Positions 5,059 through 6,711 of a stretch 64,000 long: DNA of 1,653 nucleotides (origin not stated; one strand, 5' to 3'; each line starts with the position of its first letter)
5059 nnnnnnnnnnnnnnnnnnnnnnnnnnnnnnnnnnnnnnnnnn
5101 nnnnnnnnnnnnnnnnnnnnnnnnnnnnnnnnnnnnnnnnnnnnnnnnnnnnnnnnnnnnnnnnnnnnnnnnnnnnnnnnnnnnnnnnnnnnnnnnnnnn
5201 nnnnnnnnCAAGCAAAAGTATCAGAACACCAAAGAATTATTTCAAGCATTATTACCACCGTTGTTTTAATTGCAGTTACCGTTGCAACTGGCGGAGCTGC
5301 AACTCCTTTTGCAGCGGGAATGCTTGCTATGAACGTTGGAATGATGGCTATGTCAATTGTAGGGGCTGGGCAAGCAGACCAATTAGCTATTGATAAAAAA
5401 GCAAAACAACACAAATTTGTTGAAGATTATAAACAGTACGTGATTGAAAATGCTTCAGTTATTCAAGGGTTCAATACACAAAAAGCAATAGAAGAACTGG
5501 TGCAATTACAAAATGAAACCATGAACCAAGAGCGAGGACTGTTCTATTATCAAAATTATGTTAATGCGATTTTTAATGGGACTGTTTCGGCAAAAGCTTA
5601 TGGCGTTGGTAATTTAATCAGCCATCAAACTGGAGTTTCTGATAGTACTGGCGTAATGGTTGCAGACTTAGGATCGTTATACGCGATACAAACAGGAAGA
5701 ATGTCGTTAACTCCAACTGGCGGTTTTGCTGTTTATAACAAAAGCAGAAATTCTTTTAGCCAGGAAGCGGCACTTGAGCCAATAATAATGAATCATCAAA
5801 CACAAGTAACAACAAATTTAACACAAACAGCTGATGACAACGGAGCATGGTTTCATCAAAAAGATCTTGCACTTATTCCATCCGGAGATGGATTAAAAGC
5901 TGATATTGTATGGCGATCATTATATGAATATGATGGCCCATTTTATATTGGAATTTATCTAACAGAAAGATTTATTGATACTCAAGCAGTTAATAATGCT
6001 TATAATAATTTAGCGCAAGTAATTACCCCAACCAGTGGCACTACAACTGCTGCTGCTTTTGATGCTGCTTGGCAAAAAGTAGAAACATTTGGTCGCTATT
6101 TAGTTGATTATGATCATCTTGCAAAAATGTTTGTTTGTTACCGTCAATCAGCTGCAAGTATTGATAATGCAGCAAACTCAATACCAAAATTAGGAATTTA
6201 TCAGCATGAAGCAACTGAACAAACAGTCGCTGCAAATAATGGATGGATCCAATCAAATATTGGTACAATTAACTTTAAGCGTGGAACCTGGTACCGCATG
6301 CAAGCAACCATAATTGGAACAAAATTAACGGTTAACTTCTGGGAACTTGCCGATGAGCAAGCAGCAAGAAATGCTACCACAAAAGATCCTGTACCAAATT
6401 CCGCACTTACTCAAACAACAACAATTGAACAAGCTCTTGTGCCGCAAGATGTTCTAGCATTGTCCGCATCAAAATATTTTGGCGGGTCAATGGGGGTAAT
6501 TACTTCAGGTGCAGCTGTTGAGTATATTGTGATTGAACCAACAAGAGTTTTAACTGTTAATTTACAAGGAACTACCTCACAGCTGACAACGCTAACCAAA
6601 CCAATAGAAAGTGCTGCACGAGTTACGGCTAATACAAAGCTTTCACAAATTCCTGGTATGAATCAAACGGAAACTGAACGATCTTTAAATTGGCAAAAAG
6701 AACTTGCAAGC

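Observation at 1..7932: Operon of very large secreted proteins sharing an unrecognised architecture (hydrophobic Met/Gly hairpin plus jelly-roll-like module)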

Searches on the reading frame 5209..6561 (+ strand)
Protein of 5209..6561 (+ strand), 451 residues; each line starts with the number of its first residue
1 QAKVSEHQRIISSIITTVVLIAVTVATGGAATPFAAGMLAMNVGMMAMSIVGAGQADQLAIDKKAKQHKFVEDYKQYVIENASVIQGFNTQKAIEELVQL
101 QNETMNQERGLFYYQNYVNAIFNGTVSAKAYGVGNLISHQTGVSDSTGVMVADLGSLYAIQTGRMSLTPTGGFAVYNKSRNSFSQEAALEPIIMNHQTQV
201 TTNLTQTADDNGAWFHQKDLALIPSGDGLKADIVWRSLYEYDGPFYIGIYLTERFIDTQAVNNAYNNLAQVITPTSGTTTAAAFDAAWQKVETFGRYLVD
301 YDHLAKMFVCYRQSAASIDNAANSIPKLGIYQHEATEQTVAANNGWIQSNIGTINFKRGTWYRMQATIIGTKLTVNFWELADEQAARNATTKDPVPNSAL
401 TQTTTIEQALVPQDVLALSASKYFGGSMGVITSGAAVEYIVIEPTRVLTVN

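Call 55: search_protein_representatives(alignment_id=A4)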
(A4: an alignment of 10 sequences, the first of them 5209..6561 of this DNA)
Query: 10 sequences, 453 profile positions. Proteins with E-value up to 0.001 (for the whole library): 116; up to 1e-10: 111; up to 1e-30: 76. The best 116 are listed.
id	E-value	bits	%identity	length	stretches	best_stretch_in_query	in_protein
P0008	2.1e-229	778.2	-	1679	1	2-453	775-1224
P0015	7.9e-223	756.6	-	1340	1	1-451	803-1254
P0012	6.0e-215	730.6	-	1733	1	1-452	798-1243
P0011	4.9e-213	724.3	-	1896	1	2-452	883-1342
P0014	4.2e-201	684.9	-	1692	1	2-452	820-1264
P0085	7.1e-148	509.5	-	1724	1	2-449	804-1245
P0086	3.1e-140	484.3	-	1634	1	1-451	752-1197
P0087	5.4e-126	437.4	-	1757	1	2-448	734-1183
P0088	4.6e-124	431.0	-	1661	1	2-446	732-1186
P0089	1.6e-118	412.7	-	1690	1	3-451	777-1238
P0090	2.2e-112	392.5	-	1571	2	1-389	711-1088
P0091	4.9e-107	374.9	-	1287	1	1-450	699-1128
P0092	3.7e-106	372.0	-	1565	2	1-399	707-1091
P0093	7.7e-102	357.7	-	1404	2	2-262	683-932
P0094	5.0e-100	351.8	-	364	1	215-451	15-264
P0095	1.3e-94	334.0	-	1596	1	3-452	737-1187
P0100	6.8e-89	315.1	-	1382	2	3-397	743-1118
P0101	2.5e-88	313.2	-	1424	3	4-262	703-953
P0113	3.0e-71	256.9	-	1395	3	1-260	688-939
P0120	9.2e-64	232.2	-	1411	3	2-261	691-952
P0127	1.1e-58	215.5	-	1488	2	3-260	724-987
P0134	2.9e-46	174.5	-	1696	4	36-259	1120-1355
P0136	1.3e-42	162.5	-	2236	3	41-260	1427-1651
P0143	2.6e-36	141.7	-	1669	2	3-260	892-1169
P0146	2.0e-35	138.8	-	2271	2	40-394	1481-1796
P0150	3.6e-34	134.7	-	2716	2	32-398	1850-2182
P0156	2.4e-30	122.1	-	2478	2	40-392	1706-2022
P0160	3.6e-28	114.9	-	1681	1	35-382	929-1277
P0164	8.9e-25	103.7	-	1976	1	39-388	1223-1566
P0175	2.7e-21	92.3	-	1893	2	40-446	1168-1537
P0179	3.1e-20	88.7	-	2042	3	26-260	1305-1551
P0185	1.1e-15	73.7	-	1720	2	39-393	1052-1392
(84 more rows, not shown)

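Call 56: search_protein_families(library=pfam, proteins=[P0150, P0156, P0136, P0164], max_evalue=0.01)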
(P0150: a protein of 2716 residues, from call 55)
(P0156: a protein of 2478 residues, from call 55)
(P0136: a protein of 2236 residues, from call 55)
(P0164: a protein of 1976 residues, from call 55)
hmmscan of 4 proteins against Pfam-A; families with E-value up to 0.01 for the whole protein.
P0150 (2716 aa): 0 families

P0156 (2478 aa): 0 families

P0136 (2236 aa): 0 families

P0164 (1976 aa): 0 families

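Call 59: list_cluster_members(proteins=[P0085, P0095, P0101, P0120, P0136, P0143, P0150, P0164, P0179, P0185])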
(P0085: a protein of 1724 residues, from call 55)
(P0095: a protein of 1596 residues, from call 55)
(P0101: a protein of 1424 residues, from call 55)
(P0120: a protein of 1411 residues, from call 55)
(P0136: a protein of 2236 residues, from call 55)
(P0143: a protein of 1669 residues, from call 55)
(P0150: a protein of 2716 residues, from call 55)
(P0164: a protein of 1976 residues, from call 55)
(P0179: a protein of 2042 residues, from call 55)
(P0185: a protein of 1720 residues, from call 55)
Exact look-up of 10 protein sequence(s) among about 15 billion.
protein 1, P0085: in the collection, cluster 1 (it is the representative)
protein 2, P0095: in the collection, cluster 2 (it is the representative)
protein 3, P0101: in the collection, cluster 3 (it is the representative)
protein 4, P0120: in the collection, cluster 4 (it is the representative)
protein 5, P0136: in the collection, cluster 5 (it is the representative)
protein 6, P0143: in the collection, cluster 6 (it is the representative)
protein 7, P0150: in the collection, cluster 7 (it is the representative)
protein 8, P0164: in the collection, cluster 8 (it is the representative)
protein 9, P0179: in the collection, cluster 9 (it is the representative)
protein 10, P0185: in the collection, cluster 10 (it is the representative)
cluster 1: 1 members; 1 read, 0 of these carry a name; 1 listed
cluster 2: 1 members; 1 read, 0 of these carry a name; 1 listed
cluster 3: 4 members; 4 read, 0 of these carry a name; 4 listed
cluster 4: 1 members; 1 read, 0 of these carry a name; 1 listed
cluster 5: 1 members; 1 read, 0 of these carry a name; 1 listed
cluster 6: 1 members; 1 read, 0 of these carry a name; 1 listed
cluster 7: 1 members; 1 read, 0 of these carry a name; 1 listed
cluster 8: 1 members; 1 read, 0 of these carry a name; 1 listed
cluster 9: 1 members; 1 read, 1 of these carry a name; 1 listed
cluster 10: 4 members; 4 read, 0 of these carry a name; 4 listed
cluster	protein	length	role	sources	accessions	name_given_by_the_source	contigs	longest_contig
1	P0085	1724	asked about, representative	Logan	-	-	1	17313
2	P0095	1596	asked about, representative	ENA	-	-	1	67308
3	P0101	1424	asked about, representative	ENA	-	-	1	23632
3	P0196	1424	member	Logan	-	-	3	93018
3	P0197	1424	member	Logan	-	-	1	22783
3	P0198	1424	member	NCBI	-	-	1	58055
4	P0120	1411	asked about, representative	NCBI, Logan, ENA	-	-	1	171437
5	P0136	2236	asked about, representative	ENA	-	-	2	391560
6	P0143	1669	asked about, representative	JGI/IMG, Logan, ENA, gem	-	-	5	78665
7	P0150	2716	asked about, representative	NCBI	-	-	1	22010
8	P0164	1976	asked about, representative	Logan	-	-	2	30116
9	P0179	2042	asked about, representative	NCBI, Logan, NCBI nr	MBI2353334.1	hypothetical protein HYV11_03795 [Candidatus Dependentiae bacterium] | hypothetical protein [Candidatus Dependentiae bacterium]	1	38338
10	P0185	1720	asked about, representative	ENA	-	-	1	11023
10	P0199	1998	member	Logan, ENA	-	-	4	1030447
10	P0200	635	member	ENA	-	-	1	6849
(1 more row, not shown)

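Call 60: find_encoding_contigs(protein=P0136, flank=10000, max_places=1)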
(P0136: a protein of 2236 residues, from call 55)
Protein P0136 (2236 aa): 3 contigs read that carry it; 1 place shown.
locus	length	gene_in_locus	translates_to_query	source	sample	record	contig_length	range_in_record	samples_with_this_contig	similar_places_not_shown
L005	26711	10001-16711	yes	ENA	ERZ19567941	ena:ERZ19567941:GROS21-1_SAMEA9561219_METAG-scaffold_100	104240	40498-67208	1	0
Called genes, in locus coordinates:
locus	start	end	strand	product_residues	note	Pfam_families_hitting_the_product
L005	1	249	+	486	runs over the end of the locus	PF02874:ATP-synt_ab_N, PF00006:ATP-synt_ab, PF22919:ATP-synt_VA_C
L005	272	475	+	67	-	PF02823:ATP-synt_DE_N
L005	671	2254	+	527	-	PF09378:HAS-barrel (faint), PF01935:DUF87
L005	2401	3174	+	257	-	PF00497:SBP_bac_3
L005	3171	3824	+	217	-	PF00528:BPD_transp_1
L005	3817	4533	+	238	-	PF02463:SMC_N, PF00005:ABC_tran, PF13304:AAA_21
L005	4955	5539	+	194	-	-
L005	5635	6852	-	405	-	PF01551:Peptidase_M23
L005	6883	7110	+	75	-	-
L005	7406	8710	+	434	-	-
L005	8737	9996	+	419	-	-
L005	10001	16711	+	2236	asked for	-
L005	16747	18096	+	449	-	PF01541:GIY-YIG, PF27096:UvrC_M, PF08459:UvrC_RNaseH_dom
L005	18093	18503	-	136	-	-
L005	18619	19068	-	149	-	-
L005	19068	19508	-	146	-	-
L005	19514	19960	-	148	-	-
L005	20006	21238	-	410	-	-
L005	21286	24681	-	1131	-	-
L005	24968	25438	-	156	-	-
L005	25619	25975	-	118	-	-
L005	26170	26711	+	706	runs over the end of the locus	PF23569:NBD_SMAX1, PF00004:AAA, PF17871:AAA_lid_9, PF00158:Sigma54_activat (weak), PF00004:AAA, PF07724:AAA_2, PF07728:AAA_5, PF10431:ClpB_D2-small, +7 more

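Call 77: find_encoding_contigs(protein=P0120, flank=8000, max_places=1)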
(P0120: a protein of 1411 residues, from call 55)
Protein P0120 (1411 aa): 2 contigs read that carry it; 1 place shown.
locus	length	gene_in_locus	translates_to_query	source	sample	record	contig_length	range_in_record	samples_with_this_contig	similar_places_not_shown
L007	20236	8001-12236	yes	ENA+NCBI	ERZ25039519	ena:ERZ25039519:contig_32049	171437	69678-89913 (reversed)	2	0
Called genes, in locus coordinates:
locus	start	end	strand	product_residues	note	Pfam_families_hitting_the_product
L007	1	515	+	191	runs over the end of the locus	PF12796:Ank_2, PF00023:Ank (faint), PF12796:Ank_2, PF13637:Ank_4 (weak), PF13606:Ank_3 (faint), PF13857:Ank_5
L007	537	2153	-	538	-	PF03169:OPT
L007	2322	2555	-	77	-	-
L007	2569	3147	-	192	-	PF04350:PilO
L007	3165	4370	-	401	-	PF01551:Peptidase_M23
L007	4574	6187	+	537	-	-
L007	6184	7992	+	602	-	-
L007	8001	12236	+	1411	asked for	-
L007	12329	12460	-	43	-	-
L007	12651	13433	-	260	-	-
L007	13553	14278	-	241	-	-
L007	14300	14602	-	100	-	-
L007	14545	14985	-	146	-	-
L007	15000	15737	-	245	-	-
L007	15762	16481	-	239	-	-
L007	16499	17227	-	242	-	-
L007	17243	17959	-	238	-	-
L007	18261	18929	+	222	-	PF00881:Nitroreductase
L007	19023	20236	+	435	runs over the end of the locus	PF01541:GIY-YIG, PF27096:UvrC_M, PF08459:UvrC_RNaseH_dom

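Call 78: find_encoding_contigs(protein=P0143, flank=8000, max_places=1)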
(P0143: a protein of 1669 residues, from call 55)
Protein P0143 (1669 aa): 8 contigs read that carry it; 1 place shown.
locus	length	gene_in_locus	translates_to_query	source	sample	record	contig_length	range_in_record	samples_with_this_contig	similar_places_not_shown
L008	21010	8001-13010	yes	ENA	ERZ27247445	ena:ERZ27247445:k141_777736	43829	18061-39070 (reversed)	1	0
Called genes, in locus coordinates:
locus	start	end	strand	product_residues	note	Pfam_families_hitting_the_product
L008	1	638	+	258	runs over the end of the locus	PF00497:SBP_bac_3, PF10613:Lig_chan-Glu_bd (faint)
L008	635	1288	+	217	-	PF00528:BPD_transp_1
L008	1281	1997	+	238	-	PF02463:SMC_N, PF00005:ABC_tran, PF13304:AAA_21 (weak)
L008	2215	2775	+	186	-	-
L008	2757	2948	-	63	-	-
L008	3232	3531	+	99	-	-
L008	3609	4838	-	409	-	PF01551:Peptidase_M23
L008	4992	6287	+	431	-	-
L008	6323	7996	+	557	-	-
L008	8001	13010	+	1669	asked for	-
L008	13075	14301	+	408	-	PF01541:GIY-YIG, PF27096:UvrC_M, PF08459:UvrC_RNaseH_dom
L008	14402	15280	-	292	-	-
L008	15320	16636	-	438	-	-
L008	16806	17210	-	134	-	PF00334:NDK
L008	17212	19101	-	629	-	PF21710:Spt6_S1 (faint), PF00575:S1 (weak), PF13509:S1_2 (faint), PF00575:S1, PF23459:S1_RRP5 (weak), PF00575:S1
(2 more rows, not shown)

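Call 79: find_encoding_contigs(protein=P0179, flank=8000, max_places=1)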
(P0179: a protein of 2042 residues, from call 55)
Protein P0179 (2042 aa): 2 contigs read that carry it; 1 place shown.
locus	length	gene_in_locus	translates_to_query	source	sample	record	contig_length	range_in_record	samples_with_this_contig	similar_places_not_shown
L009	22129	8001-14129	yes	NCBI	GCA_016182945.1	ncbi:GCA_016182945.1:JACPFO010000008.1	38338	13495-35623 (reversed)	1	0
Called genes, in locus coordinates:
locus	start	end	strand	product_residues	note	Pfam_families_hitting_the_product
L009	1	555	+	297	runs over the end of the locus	PF00535:Glycos_transf_2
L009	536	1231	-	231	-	PF21549:PRDM2_PR, PF00856:SET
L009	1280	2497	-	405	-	PF00464:SHMT, PF00155:Aminotran_1_2, PF00266:Aminotran_5 (weak), PF01212:Beta_elim_lyase (weak)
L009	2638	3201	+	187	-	PF08207:EFP_N, PF01132:EFP, PF09285:Elong-fact-P_C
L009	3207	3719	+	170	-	PF01029:NusB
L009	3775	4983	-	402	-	PF01551:Peptidase_M23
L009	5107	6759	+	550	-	-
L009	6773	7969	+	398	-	-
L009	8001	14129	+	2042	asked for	-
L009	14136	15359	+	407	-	PF01541:GIY-YIG, PF27096:UvrC_M, PF08459:UvrC_RNaseH_dom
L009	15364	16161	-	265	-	-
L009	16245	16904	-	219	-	-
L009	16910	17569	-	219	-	-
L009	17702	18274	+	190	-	-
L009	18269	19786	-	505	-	PF13541:ChlI, PF00158:Sigma54_activat (weak), PF01078:Mg_chelatase, PF07728:AAA_5 (weak), PF13335:Mg_chelatase_C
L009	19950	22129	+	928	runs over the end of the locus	-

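Call 80: find_encoding_contigs(protein=P0095, flank=8000, max_places=1)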
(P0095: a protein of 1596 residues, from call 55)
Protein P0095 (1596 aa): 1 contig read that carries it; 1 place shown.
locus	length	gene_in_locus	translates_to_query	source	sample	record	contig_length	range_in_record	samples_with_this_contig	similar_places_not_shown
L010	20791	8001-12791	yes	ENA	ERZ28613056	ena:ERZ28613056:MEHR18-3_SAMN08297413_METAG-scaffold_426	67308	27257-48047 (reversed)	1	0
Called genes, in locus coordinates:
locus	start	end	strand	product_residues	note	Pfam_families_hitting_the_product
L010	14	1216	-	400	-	PF01551:Peptidase_M23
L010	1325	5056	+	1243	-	-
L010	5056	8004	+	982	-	-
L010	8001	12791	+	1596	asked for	-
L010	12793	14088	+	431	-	PF01541:GIY-YIG, PF27096:UvrC_M, PF08459:UvrC_RNaseH_dom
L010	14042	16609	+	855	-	PF02861:Clp_N, PF23569:NBD_SMAX1, PF00004:AAA, PF17871:AAA_lid_9, PF00004:AAA, PF07724:AAA_2, PF07728:AAA_5, PF10431:ClpB_D2-small, +8 more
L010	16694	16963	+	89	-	PF03840:SecG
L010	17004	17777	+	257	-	PF02405:MlaE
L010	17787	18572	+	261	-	PF00005:ABC_tran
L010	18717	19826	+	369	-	PF13639:zf-RING_2 (weak)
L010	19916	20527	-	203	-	-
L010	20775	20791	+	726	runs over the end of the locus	PF12796:Ank_2 (faint), PF13637:Ank_4 (faint)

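Call 88: search_protein_families(library=ncbifam, proteins=[L007:2572-3147:-, L007:2325-2555:-, L009:5107-6756:+, L009:6773-7966:+, L005:7406-8707:+, L005:8737-9993:+], max_evalue=0.01)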
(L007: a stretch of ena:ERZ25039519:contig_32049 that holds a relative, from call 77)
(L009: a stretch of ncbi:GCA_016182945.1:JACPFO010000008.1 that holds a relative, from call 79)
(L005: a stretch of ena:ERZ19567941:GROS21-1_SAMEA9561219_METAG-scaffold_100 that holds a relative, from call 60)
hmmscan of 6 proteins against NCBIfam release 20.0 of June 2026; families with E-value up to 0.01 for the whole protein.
L007:2572-3147:- (192 aa): 1 family
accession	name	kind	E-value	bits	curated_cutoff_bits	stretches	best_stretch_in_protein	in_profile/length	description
NF040576.1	T2SS_GspM_XpsM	equivalog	0.00063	19.4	60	1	18-169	2-147/180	type II secretion system protein GspM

L007:2325-2555:- (77 aa): 0 families

L009:5107-6756:+ (550 aa): 0 families

L009:6773-7966:+ (398 aa): 0 families

L005:7406-8707:+ (434 aa): 0 families

L005:8737-9993:+ (419 aa): 0 families

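Call 92: list_cluster_members(proteins=[P0087, P0090, P0093, P0100, P0113, P0127, P0134, P0146, P0160, P0175])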
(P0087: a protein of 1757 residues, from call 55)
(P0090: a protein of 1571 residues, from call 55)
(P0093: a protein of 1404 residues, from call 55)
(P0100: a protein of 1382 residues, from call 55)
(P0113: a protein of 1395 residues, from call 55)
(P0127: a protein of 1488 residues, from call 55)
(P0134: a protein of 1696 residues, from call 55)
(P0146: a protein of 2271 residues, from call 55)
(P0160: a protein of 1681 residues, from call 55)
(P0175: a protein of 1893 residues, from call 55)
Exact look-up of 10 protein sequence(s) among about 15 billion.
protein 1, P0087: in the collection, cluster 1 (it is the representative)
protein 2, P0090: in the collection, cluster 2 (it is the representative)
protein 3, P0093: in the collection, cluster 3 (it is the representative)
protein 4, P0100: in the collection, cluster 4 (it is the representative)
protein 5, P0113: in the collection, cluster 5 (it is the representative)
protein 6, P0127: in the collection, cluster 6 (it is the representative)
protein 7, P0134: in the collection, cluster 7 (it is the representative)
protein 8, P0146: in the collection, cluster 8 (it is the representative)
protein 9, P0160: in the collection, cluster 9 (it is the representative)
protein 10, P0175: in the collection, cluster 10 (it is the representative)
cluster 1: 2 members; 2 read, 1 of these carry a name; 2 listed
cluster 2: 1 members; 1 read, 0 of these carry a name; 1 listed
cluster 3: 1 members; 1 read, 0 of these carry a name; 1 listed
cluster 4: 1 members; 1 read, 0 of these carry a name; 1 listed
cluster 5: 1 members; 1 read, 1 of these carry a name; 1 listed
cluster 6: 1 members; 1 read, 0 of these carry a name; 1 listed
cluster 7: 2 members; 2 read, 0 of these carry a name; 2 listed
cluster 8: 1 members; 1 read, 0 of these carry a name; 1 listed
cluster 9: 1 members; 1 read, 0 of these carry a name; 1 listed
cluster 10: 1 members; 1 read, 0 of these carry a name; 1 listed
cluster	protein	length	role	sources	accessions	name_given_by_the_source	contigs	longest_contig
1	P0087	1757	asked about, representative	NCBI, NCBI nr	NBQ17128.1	hypothetical protein EBU24_02315 [bacterium] | hypothetical protein [bacterium]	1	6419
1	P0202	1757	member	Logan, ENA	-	-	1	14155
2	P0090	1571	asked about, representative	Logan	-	-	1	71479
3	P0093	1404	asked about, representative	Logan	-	-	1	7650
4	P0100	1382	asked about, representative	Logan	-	-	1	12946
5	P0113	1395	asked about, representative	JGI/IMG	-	hypothetical protein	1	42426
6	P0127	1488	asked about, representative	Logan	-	-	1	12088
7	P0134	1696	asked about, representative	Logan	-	-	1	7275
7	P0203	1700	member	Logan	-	-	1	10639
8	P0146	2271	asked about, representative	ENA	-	-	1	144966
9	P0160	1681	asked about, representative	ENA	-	-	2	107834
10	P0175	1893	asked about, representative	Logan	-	-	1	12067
